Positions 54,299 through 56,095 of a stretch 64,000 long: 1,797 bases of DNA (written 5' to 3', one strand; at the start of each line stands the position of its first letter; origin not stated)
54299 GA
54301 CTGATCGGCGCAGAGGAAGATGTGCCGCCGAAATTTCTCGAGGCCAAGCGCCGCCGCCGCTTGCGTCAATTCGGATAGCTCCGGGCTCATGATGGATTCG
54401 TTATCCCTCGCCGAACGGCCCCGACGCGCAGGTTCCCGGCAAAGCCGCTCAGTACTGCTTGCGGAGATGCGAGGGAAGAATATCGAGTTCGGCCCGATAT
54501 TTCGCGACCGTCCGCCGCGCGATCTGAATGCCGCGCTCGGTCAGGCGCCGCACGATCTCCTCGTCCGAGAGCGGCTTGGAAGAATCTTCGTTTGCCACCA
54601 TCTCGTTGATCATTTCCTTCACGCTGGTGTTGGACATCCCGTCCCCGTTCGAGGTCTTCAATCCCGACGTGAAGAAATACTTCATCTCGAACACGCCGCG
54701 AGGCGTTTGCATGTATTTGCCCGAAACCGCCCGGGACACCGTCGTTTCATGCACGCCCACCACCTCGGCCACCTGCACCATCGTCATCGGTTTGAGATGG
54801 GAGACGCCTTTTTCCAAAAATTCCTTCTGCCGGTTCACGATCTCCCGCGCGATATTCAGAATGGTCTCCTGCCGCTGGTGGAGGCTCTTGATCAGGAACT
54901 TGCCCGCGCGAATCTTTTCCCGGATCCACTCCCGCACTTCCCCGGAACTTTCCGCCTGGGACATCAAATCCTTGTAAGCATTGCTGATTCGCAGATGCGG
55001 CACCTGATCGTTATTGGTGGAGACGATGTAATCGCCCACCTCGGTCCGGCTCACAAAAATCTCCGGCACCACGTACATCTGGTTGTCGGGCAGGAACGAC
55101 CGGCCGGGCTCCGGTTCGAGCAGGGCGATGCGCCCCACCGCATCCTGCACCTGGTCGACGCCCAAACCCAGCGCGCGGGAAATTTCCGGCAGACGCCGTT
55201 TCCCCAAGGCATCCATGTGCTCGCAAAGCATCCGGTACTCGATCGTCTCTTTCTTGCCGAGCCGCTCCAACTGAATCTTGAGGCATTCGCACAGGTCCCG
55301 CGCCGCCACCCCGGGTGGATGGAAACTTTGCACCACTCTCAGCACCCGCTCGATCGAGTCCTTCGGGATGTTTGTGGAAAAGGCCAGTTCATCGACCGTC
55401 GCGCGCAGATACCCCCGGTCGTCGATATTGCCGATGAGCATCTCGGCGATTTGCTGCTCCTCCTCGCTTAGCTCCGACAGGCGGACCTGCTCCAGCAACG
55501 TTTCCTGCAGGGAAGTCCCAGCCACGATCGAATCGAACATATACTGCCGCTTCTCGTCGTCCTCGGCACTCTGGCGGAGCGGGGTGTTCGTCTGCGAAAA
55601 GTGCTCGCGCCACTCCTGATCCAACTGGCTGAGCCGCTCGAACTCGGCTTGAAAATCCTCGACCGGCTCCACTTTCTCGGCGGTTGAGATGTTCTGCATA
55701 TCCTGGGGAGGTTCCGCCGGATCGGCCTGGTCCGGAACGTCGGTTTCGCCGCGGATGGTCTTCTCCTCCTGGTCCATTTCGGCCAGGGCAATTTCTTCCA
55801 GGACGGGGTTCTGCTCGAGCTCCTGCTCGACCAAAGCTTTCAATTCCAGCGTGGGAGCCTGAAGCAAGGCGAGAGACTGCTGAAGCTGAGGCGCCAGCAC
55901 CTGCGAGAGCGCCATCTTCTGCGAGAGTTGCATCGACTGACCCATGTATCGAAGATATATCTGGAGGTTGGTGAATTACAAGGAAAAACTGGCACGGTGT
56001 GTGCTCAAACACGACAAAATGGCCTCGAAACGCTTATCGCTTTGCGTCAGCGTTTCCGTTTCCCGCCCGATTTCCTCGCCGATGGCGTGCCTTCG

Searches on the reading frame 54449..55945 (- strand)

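Call 11: search_protein_families(library=pfam, proteins=[window:54449-55945:-], max_evalue=0.01)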
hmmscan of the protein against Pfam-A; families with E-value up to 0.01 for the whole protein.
window:54449-55945:- (498 aa): 5 families
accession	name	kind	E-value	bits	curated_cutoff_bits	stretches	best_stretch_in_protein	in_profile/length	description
PF04552.19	Sigma54_DBD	-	2.3e-60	203.4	22.8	1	339-497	2-160/160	Sigma-54, DNA binding domain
PF04963.19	Sigma54_CBD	-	6.7e-55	186.1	22.9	1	141-324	7-185/185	Sigma-54 factor, core binding domain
PF00309.25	Sigma54_AID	-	3.4e-12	46.4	23.8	1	7-51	2-46/46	Sigma-54 factor, Activator interacting domain (AID)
PF12802.13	MarR_2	-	0.0036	17.9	27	0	385-407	18-41/61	MarR family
PF13542.12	HTH_Tnp_ISL3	-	0.0046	16.8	27.4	0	381-407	21-47/51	Helix-turn-helix domain of transposase family ISL3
